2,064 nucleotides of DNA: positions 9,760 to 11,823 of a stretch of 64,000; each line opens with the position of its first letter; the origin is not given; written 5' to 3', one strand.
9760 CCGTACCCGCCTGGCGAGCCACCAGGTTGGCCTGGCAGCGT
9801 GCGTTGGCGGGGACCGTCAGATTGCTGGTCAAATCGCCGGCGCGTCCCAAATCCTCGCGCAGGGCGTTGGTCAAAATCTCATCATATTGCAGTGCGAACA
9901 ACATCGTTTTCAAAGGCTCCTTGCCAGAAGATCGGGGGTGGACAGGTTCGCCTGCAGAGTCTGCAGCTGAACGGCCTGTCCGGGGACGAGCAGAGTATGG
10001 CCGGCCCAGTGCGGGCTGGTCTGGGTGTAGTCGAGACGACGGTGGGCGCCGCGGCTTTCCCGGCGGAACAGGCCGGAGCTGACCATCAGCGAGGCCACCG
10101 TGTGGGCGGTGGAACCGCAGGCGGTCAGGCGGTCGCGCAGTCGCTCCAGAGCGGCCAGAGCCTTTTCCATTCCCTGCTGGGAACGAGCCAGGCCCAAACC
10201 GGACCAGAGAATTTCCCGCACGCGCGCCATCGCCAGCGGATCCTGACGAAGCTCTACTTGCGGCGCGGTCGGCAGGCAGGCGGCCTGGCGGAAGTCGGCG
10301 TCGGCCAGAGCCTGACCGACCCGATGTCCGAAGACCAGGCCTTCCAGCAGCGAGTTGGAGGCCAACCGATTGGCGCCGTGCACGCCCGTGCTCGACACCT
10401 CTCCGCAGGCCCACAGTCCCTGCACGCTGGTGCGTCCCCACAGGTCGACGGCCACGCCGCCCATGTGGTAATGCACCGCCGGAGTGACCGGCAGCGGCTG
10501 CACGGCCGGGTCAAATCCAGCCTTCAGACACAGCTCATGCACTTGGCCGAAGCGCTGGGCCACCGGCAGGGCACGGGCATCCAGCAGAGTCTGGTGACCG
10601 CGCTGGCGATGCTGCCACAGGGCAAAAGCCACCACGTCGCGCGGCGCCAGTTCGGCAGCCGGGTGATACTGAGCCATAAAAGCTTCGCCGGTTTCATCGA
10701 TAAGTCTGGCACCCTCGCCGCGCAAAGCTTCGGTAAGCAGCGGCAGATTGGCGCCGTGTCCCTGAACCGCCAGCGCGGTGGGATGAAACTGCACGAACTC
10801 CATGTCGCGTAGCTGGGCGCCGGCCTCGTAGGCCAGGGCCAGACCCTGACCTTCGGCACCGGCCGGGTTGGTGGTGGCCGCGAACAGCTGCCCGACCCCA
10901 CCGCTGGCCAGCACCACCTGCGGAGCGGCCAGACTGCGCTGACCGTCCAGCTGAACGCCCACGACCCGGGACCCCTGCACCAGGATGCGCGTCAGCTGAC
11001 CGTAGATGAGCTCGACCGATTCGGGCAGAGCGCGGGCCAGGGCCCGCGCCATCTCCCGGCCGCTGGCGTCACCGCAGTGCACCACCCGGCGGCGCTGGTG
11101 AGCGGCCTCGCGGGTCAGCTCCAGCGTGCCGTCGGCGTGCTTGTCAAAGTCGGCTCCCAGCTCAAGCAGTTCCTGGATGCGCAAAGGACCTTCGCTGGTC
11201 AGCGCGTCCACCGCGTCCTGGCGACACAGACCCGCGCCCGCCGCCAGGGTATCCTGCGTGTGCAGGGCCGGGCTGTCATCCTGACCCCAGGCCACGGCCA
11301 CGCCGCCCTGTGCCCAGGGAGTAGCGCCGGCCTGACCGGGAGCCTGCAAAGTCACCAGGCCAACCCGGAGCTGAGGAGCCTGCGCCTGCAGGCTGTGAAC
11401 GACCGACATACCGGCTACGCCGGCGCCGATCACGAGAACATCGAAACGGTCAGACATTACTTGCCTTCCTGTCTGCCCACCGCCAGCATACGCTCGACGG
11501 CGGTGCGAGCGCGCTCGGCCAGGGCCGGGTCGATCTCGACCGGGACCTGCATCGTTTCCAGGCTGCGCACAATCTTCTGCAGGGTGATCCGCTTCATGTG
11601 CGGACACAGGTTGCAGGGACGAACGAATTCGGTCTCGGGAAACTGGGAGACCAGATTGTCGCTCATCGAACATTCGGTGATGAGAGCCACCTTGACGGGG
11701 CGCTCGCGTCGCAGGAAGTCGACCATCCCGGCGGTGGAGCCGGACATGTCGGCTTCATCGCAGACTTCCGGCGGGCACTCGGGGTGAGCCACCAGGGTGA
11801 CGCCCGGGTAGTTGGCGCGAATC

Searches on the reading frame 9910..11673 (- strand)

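Call 70: search_protein_families(library=pfam, proteins=[window:9910-11673:-], max_evalue=0.001)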
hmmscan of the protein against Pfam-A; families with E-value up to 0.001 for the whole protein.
window:9910-11673:- (587 aa): 6 families
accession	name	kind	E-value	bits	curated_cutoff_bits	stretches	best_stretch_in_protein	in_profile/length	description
PF00890.30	FAD_binding_2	-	1.3e-72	245.8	20.4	1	78-442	1-414/414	FAD binding domain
PF02910.25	Succ_DH_flav_C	-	6.1e-11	42.8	20.8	1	525-570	62-111/130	Fumarate reductase flavoprotein C-term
PF07992.20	Pyr_redox_2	-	6.5e-10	39.3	26.1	1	77-264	1-114/291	Pyridine nucleotide-disulphide oxidoreductase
PF01266.30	DAO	-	2.7e-09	37.5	27.9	1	78-190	1-96/353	FAD dependent oxidoreductase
PF03486.20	HI0933_like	-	2e-05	24.6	50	0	197-426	100-219/244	HI0933-like protein Rossmann domain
PF01134.28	GIDA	-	0.00057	19.5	22.1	0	78-262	1-155/391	Glucose inhibited division protein A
